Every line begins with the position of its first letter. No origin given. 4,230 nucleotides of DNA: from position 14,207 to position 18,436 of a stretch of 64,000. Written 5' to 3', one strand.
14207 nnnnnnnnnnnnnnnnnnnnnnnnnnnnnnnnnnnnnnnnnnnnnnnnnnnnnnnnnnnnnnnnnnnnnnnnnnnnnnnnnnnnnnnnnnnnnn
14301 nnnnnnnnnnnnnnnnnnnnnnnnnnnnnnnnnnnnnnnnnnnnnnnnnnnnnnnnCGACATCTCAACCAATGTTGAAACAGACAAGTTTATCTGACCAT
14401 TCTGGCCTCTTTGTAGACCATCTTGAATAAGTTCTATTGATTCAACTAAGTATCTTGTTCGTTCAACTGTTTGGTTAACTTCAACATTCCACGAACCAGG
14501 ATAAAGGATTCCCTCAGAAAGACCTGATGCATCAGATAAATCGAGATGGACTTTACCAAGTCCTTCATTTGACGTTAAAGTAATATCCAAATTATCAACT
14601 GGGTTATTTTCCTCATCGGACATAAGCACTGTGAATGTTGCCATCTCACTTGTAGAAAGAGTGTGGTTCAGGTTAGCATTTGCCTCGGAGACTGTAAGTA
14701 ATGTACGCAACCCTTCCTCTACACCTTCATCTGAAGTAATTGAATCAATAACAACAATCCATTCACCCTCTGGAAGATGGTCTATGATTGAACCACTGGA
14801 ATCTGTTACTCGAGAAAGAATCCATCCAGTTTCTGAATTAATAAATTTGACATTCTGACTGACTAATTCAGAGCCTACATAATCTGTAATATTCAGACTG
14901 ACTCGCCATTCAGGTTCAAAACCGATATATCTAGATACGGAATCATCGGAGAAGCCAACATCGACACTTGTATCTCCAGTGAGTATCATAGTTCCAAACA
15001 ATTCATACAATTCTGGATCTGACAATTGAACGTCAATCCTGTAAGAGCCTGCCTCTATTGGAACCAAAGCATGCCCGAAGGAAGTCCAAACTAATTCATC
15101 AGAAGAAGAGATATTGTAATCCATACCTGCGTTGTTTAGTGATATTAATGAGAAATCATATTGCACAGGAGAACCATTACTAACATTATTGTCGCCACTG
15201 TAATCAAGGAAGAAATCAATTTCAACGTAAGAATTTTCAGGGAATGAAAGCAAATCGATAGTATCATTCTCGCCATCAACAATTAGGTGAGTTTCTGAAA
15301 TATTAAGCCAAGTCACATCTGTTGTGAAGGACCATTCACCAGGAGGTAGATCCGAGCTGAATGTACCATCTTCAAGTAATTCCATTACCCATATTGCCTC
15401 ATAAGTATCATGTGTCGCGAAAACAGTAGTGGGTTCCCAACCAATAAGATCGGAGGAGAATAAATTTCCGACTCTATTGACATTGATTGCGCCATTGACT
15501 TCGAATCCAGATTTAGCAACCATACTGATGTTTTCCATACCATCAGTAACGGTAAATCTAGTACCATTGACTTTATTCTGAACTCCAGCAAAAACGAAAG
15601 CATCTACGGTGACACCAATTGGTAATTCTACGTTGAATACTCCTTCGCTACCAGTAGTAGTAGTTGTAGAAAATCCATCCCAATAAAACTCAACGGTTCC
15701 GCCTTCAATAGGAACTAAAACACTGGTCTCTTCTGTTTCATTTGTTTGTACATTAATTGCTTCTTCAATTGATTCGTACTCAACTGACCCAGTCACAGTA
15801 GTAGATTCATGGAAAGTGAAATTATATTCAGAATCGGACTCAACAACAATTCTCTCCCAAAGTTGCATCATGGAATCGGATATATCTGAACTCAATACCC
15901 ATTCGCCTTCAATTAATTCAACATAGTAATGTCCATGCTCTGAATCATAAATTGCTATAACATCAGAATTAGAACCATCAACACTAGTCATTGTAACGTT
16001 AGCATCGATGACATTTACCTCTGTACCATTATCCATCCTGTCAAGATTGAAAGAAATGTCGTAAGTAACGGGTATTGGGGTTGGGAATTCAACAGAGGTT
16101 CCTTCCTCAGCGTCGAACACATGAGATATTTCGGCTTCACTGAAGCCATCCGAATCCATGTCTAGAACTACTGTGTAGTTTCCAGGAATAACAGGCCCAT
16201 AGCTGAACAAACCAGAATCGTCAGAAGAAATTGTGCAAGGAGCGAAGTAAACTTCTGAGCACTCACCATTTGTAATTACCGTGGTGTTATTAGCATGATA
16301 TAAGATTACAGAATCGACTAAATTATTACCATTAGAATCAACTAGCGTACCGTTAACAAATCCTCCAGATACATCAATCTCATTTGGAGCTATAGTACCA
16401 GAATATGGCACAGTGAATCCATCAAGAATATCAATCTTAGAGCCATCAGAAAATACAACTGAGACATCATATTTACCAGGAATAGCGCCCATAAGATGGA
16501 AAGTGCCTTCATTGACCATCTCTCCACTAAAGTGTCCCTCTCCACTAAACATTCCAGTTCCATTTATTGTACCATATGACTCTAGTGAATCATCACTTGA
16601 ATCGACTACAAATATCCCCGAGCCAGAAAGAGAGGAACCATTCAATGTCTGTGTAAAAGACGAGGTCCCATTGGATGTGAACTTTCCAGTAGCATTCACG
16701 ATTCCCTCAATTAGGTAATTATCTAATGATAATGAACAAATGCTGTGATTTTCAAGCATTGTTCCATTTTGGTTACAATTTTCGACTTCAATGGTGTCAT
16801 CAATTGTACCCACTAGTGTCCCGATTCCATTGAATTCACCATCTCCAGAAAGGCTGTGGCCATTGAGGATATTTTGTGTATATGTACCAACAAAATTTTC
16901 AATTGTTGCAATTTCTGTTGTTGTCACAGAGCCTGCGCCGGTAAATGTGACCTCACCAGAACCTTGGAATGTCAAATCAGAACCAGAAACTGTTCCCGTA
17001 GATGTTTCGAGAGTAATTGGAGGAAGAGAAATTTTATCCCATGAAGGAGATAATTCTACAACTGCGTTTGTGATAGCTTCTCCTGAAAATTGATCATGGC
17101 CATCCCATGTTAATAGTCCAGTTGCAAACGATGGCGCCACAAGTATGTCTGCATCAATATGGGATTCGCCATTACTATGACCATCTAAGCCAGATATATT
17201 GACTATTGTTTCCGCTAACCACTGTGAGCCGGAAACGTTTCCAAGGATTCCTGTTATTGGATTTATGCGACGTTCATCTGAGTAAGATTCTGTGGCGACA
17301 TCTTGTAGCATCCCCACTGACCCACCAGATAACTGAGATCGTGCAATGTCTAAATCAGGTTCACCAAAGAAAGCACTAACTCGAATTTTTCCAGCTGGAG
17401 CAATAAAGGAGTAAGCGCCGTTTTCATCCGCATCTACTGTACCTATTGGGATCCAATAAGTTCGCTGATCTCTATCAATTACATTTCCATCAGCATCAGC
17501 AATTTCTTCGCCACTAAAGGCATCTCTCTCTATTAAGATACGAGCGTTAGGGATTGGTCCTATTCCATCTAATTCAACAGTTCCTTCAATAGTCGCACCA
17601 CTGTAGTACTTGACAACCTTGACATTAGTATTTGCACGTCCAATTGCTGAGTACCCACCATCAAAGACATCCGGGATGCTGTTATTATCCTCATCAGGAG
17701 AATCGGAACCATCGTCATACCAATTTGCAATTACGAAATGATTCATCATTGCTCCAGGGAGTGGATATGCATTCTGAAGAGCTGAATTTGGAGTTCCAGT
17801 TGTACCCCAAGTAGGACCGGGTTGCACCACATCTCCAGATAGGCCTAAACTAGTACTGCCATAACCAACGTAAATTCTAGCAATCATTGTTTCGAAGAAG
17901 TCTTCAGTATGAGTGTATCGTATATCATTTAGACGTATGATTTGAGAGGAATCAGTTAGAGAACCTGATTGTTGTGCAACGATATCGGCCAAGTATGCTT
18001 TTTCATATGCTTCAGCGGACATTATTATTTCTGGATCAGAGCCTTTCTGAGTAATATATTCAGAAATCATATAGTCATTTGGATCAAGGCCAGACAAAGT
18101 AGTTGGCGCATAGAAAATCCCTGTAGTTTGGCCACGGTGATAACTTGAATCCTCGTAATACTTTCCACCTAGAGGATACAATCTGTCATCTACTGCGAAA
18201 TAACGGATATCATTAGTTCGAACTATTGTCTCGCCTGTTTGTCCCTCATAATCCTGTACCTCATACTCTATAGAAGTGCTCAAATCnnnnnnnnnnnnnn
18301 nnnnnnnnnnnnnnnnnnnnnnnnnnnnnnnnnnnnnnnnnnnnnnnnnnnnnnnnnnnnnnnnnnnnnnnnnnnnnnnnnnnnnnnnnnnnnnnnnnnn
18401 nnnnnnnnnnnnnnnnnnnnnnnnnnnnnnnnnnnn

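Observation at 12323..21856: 3177-aa AglB/STT3 oligosaccharyltransferase fused to an extra N-terminal membrane domain and ~1900 aa of extracellular beta-sandwich repeats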

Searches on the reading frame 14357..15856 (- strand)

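Call 36: search_protein_families(library=pfam, proteins=[window:14357-15856:-], max_evalue=1)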
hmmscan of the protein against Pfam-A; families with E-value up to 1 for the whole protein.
window:14357-15856:- (500 aa): 3 families
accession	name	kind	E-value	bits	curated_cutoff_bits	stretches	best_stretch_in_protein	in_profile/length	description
PF13620.12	CarboxypepD_reg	-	7.3e-05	23.5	32.3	1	49-85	13-52/82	Carboxypeptidase regulatory-like domain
PF02369.22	Big_1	-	0.0031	18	34.9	1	404-433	17-46/93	Bacterial Ig-like domain (group 1)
PF19119.5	DUF5803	-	0.012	15.6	25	1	31-96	58-124/196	Family of unknown function (DUF5803)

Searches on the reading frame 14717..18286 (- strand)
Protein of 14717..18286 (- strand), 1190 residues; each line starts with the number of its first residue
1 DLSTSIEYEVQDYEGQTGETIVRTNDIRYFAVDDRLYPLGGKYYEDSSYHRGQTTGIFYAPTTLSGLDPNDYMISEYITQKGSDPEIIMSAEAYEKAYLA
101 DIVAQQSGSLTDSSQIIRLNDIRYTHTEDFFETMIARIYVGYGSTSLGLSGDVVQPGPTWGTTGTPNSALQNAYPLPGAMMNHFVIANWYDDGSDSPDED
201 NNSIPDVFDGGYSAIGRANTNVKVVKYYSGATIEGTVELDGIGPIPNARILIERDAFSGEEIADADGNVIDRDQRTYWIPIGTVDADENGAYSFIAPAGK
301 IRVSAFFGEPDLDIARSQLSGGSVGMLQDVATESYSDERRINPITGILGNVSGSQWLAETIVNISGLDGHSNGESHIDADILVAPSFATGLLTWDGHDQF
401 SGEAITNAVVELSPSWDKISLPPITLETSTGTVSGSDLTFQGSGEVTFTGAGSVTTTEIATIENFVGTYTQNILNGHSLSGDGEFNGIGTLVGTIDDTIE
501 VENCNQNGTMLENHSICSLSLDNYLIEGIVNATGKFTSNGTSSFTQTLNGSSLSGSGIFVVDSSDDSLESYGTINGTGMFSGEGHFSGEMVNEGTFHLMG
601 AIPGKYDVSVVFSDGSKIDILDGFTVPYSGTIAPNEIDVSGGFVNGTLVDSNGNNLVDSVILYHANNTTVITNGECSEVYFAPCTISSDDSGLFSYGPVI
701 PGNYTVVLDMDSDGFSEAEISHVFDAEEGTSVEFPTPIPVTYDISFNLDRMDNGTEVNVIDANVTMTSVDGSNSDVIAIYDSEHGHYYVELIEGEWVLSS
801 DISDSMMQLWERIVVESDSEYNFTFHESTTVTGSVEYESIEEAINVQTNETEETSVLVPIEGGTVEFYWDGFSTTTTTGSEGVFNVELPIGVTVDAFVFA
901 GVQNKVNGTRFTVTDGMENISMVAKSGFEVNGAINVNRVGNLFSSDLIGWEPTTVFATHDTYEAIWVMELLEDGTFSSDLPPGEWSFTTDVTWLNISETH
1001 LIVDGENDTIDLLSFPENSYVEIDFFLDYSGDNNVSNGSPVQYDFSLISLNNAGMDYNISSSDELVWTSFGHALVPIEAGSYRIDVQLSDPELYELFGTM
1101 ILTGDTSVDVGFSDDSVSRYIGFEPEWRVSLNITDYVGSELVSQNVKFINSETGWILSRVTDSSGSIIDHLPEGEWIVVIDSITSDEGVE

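Call 45: predict_structure(alignment_id=A2)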
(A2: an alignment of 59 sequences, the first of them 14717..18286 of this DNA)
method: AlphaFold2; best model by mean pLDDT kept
length: 1190 residues; sequences in the alignment: 59
mean_pLDDT: 79.1   pTM: 0.57
mean pLDDT of the five models: 79.1, 78.8, 76.6, 75.0, 72.9
residues with pLDDT >= 90: 352; 70-90: 625; 50-70: 71; < 50: 142
segments of 3 or more residues with pLDDT < 50: 1-13, 15-17, 22-69, 129-141, 155-161, 178-228
pLDDT, mean of each block of 10 residues (from residue 1): 35 46 35 28 26 28 39 69 83 85 80 81 52 41 60 51 62 56 27 37 33 28 42 91 89 79 77 76 87 87 92 84 68 82 80 91 84 85 90 91 92 86 90 87 93 93 94 91 92 85 83 86 90 92 92 92 89 93 91 89 92 90 86 87 93 89 83 88 92 93 92 86 88 90 90 83 84 83 88 87 78 89 86 87 64 78 88 86 88 88 80 88 89 89 83 88 86 90 92 85 91 86 89 85 89 85 86 89 86 77 82 82 86 82 88 86 88 85 55
secondary structure, 60 per line:
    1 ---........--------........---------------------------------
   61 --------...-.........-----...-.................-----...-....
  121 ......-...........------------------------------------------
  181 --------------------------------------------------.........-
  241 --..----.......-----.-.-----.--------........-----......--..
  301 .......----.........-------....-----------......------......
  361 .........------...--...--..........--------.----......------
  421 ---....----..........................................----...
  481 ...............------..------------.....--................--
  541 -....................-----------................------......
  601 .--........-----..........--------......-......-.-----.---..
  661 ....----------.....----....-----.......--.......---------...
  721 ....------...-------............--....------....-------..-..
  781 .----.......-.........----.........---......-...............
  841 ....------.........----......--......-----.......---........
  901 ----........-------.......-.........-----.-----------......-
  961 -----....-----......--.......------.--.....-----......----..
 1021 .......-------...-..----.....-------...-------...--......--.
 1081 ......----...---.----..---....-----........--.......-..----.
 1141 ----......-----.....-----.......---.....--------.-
elements in order (helices of 4 or more, strands of 3 or more residues): E4-11 E20-27 E73-81 E87-89 H91-107 E117-126 H128-138 E231-239 E249-255 E278-285 E291-296 E299-307 H312-320 H328-331 H343-348 E355-365 H366-369 E376-378 E381-383 E386-395 E409-414 E424-427 E432-473 E478-495 E516-520 E523-538 E542-561 E573-588 E595-601 E604-611 E617-626 E635-640 E642-647 E659-664 H676-679 E684-687 E693-699 E702-708 E718-724 E731-733 E741-752 E755-758 E765-768 E779-781 E786-792 E794-802 E807-815 E819-824 E826-844 E851-859 E864-869 E872-877 E883-889 E893-900 E905-912 E920-926 E928-936 E954-959 E966-969 E975-980 E983-989 E999-1003 E1009-1014 E1019-1027 E1045-1049 E1057-1059 E1067-1069 E1072-1077 E1080-1086 E1107-1110 E1116-1123 E1126-1132 E1145-1150 E1156-1160 E1166-1172 E1176-1180

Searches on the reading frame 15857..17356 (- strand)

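Call 36: search_protein_families(library=pfam, proteins=[window:15857-17356:-], max_evalue=1)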
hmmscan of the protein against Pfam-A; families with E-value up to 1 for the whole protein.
window:15857-17356:- (500 aa): 2 families
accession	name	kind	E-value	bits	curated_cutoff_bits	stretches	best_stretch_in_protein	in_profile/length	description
PF23196.1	NOMO_6th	-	0.082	13.7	27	1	285-314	54-83/123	NOMO sixth transthyretin-like domain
PF13620.12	CarboxypepD_reg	-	0.61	10.9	32.3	1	334-416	2-71/82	Carboxypeptidase regulatory-like domain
